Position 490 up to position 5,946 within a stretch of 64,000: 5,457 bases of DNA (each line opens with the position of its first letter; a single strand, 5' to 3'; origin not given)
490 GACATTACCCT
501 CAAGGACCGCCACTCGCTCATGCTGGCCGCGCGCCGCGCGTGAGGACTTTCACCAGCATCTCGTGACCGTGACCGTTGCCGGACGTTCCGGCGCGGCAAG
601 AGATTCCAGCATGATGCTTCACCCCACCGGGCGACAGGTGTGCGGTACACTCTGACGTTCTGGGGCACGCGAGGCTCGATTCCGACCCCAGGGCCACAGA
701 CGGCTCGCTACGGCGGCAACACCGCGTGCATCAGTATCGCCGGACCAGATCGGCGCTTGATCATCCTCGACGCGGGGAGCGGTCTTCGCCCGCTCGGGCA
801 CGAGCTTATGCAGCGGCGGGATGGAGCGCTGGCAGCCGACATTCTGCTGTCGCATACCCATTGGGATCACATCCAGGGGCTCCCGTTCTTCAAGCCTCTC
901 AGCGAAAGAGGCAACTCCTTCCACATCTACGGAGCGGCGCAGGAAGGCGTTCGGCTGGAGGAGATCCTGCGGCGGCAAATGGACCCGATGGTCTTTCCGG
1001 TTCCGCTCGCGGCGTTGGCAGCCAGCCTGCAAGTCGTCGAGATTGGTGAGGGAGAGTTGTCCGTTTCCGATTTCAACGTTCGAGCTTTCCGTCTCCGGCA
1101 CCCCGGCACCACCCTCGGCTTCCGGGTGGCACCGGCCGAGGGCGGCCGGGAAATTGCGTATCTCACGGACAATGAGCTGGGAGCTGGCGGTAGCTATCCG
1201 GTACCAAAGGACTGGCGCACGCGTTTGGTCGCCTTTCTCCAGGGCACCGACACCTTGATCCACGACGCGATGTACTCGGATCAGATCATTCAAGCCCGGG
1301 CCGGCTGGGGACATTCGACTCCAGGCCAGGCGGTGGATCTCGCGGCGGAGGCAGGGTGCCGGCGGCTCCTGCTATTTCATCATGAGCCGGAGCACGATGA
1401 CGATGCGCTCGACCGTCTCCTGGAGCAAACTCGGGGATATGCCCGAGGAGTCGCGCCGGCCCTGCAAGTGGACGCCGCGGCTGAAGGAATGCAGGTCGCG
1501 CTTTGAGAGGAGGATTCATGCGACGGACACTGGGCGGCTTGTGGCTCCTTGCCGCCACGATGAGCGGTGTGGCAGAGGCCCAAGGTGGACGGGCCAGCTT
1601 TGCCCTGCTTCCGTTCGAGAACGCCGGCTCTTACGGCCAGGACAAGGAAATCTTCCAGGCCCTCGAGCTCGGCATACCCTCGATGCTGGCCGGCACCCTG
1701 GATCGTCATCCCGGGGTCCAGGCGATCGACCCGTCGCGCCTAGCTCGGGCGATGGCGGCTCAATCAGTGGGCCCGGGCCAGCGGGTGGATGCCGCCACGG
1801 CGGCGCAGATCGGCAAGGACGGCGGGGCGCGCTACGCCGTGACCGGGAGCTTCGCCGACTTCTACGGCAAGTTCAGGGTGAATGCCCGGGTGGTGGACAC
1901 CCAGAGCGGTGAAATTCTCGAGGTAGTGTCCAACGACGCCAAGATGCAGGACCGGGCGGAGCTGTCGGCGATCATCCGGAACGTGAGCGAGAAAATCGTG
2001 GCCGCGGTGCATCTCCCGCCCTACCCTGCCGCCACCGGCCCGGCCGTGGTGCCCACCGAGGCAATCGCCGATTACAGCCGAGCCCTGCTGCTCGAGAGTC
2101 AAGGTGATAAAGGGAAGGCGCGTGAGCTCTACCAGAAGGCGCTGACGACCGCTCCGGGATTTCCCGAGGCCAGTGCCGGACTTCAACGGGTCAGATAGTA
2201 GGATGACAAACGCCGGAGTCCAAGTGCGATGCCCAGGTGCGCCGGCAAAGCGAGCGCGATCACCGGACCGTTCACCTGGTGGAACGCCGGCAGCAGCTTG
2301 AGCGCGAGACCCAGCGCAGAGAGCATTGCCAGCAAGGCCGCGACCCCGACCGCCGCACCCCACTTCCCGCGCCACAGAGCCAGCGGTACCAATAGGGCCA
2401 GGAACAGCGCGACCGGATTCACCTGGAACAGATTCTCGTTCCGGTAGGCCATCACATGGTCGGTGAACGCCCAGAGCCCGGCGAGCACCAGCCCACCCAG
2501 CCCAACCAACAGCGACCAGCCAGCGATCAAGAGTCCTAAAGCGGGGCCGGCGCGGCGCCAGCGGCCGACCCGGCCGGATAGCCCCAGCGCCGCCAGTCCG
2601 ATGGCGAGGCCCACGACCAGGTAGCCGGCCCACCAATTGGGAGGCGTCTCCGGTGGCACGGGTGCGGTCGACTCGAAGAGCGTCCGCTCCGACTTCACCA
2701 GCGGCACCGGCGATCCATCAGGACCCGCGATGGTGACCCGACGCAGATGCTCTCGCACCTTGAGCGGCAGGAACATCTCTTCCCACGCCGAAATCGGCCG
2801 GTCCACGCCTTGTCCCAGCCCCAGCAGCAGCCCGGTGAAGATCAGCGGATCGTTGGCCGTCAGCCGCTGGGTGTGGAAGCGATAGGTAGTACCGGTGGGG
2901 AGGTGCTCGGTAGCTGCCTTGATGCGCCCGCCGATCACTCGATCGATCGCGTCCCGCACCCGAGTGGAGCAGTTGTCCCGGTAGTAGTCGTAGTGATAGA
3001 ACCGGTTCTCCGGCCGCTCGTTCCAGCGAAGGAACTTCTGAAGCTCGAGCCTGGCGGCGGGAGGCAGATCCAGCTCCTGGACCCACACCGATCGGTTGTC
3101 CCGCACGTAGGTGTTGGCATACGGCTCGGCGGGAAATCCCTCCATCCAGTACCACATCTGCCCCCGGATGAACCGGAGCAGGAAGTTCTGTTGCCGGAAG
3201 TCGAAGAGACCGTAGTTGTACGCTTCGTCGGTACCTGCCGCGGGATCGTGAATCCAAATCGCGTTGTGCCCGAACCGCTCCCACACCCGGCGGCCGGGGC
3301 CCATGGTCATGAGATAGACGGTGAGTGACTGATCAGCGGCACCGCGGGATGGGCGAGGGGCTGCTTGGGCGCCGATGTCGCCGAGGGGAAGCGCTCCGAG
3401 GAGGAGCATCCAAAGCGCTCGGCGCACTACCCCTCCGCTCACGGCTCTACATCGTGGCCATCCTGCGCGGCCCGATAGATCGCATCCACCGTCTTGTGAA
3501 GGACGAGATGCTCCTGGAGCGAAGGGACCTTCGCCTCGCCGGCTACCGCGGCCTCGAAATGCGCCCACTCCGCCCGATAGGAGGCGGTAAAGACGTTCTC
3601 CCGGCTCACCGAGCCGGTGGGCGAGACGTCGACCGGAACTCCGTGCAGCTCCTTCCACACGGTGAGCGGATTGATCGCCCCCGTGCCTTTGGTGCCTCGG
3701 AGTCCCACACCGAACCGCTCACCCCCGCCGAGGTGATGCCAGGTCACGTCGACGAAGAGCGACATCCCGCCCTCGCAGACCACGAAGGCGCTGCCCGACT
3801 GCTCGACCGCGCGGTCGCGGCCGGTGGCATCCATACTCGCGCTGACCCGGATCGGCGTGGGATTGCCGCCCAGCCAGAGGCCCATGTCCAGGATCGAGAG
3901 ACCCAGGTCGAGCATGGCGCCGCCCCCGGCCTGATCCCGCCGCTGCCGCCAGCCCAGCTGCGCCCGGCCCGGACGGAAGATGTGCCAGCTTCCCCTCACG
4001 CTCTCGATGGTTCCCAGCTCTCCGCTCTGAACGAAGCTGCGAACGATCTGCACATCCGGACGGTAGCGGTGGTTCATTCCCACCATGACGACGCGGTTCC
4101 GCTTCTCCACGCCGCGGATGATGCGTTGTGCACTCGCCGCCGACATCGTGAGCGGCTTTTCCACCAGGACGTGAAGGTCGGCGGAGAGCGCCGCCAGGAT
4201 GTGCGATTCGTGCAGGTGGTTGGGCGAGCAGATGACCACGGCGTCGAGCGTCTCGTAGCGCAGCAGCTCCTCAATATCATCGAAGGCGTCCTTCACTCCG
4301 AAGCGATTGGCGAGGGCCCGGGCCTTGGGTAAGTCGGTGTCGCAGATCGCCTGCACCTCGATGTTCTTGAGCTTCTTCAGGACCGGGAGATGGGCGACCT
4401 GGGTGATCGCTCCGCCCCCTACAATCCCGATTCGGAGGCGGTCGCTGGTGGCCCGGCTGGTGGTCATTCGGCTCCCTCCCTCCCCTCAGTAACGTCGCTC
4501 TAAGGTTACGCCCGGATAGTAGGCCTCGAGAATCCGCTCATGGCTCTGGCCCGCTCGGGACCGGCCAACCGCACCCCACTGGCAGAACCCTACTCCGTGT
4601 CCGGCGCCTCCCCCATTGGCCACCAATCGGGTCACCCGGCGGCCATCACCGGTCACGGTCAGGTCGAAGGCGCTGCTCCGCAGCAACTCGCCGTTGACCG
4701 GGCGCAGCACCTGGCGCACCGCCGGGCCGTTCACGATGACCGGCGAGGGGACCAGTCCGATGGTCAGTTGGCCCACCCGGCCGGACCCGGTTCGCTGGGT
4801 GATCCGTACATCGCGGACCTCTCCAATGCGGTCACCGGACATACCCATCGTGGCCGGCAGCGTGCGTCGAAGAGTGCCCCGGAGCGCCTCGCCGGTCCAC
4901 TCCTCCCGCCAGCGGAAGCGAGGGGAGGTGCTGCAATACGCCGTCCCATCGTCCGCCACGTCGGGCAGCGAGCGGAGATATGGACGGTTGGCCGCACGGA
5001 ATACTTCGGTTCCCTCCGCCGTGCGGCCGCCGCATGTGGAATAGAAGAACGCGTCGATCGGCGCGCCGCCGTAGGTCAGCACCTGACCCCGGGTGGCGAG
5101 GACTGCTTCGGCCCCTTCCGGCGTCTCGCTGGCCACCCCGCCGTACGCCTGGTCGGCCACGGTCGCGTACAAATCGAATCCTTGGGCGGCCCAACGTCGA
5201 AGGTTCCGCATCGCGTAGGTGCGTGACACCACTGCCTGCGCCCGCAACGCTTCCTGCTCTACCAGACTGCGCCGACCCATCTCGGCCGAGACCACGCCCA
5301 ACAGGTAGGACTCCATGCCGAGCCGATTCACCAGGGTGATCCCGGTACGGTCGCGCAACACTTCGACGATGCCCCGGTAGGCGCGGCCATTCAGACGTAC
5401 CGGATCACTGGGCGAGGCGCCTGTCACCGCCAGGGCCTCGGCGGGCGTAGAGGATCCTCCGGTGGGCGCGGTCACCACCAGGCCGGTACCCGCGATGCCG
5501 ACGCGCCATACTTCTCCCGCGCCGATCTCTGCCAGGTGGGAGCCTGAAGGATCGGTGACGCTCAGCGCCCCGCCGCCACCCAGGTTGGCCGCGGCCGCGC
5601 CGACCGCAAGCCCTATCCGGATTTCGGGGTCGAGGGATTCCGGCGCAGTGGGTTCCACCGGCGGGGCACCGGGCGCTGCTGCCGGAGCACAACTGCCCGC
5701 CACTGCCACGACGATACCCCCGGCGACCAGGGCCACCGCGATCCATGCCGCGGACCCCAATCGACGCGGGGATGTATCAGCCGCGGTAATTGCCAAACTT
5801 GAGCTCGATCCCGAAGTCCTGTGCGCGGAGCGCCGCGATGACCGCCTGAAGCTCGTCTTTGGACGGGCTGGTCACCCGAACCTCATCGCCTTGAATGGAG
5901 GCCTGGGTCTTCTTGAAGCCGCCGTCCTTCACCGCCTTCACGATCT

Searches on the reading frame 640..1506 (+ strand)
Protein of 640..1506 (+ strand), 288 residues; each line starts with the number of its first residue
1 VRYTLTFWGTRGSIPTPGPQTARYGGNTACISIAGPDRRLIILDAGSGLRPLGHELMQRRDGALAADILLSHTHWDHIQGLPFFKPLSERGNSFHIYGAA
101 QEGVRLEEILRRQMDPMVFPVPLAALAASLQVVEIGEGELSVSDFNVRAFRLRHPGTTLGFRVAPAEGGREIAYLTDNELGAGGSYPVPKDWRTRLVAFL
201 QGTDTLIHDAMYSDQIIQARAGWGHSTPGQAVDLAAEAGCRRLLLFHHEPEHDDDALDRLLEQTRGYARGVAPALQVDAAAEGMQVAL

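Call 84: search_protein_families(library=pfam, proteins=[window:640-1506:+], max_evalue=0.00001)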
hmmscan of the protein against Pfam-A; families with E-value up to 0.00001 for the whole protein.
window:640-1506:+ (288 aa): 1 family
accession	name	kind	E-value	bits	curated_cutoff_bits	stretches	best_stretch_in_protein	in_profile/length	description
PF12706.13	Lactamase_B_2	-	8e-22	78.2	27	1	41-248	3-200/200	Beta-lactamase superfamily domain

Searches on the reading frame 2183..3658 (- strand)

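Call 84: search_protein_families(library=pfam, proteins=[window:2183-3658:-], max_evalue=0.00001)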
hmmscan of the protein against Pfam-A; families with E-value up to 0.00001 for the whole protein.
window:2183-3658:- (491 aa): 1 family
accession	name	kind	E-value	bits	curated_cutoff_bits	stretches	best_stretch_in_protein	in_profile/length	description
PF13387.12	Lnb_N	-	1.2e-23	84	22.2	1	110-260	12-170/175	Lnb N-terminal periplasmic domain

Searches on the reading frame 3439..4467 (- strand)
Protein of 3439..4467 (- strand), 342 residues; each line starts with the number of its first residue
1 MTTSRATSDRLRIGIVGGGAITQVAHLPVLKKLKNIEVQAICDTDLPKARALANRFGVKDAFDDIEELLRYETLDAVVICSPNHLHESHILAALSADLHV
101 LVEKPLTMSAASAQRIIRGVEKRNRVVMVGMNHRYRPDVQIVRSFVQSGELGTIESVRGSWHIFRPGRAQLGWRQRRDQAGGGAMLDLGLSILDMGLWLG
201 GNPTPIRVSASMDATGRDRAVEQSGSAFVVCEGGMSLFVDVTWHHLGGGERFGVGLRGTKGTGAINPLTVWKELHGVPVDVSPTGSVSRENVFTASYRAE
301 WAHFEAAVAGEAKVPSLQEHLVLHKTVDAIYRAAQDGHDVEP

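Call 84: search_protein_families(library=pfam, proteins=[window:3439-4467:-], max_evalue=0.00001)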
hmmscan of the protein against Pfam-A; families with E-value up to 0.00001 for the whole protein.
window:3439-4467:- (342 aa): 4 families
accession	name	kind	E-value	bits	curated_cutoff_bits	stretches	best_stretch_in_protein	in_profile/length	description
PF01408.29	GFO_IDH_MocA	-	2.3e-31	109.4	24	1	11-130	1-119/120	Oxidoreductase family, NAD-binding Rossmann fold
PF22725.1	GFO_IDH_MocA_C3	-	1e-17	64.7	27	1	140-262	2-122/124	GFO/IDH/MocA C-terminal domain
PF02894.22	GFO_IDH_MocA_C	-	2.4e-08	34.5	22.9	1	145-203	3-61/218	Oxidoreductase family, C-terminal alpha/beta domain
PF03447.22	NAD_binding_3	-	6.4e-06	27.3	24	1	14-113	3-99/116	Homoserine dehydrogenase, NAD binding domain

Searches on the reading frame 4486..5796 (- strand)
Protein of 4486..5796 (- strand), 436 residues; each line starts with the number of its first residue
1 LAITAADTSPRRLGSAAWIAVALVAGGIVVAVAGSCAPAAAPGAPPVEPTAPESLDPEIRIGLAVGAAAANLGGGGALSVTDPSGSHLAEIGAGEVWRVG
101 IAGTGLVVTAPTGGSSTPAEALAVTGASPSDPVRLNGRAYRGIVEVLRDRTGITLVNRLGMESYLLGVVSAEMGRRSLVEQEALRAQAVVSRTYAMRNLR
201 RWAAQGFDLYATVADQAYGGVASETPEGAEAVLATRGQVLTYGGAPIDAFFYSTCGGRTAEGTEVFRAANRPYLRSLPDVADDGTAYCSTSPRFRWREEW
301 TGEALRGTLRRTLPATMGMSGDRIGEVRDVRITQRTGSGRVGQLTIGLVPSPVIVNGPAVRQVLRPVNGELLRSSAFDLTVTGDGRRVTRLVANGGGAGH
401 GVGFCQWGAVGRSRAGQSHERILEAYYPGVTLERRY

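Call 84: search_protein_families(library=pfam, proteins=[window:4486-5796:-], max_evalue=0.00001)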
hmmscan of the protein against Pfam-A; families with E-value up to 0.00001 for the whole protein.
window:4486-5796:- (436 aa): 1 family
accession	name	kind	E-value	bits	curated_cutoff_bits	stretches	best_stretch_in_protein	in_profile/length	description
PF08486.15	SpoIID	-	1.4e-23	83.8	23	1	150-242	2-97/97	Stage II sporulation protein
